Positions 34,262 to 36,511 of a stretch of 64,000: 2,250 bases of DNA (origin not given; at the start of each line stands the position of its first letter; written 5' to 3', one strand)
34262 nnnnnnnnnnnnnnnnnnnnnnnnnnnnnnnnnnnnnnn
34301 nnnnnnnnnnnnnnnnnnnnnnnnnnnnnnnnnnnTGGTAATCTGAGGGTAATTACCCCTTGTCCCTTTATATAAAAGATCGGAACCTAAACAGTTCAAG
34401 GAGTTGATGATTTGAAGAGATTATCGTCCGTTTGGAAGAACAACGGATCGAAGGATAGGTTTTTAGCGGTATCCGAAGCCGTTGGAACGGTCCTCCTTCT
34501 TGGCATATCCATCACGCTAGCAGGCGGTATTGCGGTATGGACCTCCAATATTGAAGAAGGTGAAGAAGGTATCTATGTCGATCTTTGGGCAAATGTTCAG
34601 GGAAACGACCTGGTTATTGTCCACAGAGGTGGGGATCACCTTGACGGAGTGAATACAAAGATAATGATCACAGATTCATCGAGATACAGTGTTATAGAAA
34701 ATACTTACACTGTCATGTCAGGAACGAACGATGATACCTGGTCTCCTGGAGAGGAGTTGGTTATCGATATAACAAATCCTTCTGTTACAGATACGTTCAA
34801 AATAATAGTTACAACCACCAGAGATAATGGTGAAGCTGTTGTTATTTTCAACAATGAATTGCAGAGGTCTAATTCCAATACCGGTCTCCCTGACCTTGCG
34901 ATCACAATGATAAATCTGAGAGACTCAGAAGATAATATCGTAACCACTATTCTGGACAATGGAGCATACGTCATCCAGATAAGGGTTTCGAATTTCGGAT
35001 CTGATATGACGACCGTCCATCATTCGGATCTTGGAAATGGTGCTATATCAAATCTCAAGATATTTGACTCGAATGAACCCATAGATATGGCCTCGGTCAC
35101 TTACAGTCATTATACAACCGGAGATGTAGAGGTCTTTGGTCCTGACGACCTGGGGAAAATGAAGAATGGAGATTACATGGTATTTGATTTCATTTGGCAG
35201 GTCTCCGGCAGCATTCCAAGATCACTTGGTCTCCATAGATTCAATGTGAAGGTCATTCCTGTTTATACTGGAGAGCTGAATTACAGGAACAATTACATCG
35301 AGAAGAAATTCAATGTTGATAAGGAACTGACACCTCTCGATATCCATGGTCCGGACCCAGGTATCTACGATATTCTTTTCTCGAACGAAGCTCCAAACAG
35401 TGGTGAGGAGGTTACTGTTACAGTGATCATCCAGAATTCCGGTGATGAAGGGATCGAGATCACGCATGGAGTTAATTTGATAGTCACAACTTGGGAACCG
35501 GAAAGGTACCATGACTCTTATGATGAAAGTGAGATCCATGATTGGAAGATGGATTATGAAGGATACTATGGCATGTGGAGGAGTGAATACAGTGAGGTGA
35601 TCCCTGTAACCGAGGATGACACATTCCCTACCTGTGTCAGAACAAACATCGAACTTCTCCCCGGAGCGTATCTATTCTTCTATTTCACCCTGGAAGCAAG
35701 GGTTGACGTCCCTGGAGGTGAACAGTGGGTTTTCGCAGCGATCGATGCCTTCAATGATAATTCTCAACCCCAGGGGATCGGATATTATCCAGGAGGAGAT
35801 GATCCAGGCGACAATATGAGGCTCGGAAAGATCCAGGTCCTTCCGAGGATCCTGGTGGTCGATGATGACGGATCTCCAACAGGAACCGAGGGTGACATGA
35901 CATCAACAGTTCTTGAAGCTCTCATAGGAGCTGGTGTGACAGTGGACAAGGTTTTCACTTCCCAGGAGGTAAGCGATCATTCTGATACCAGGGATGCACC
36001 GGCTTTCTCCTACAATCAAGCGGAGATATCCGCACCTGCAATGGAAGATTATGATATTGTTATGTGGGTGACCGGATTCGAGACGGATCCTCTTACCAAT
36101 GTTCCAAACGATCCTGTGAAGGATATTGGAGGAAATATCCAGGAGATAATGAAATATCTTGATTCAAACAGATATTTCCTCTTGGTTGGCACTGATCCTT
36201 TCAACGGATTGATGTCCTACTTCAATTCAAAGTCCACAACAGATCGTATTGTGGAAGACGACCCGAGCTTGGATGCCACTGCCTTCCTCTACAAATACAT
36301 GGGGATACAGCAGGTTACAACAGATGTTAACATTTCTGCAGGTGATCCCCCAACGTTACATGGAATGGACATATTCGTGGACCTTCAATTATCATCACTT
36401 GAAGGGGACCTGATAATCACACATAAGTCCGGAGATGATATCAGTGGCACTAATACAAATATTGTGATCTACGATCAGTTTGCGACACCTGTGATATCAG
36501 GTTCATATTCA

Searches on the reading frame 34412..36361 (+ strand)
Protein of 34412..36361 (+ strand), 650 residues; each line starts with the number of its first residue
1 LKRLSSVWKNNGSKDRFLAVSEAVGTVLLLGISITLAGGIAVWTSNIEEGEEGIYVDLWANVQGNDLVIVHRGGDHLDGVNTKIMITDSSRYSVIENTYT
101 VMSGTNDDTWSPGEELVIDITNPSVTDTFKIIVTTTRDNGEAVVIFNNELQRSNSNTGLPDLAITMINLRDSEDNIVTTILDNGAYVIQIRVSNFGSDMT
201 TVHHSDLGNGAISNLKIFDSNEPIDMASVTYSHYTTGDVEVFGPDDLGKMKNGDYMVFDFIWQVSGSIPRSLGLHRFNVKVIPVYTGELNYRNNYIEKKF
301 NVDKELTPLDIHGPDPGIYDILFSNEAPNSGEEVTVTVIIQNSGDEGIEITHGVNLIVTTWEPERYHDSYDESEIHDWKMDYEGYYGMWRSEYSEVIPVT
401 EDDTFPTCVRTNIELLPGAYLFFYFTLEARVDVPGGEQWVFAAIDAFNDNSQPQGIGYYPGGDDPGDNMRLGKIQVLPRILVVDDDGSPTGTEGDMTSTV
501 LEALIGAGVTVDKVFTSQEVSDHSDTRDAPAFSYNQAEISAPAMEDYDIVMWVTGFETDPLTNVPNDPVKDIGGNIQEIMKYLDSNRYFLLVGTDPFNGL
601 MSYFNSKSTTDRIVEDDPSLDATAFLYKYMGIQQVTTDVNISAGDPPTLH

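Call 42: find_related_loci(query=A3, collection=metagenome_contigs, flank=10000)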
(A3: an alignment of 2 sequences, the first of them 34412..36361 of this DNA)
Query A3 (650 aa) in metagenome_contigs; peptide patterns used: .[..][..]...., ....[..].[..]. (x = any residue, [..] = any of these).
508 stretches matched a pattern, but none encodes a relative of the query by tblastn (E <= 1e-3).
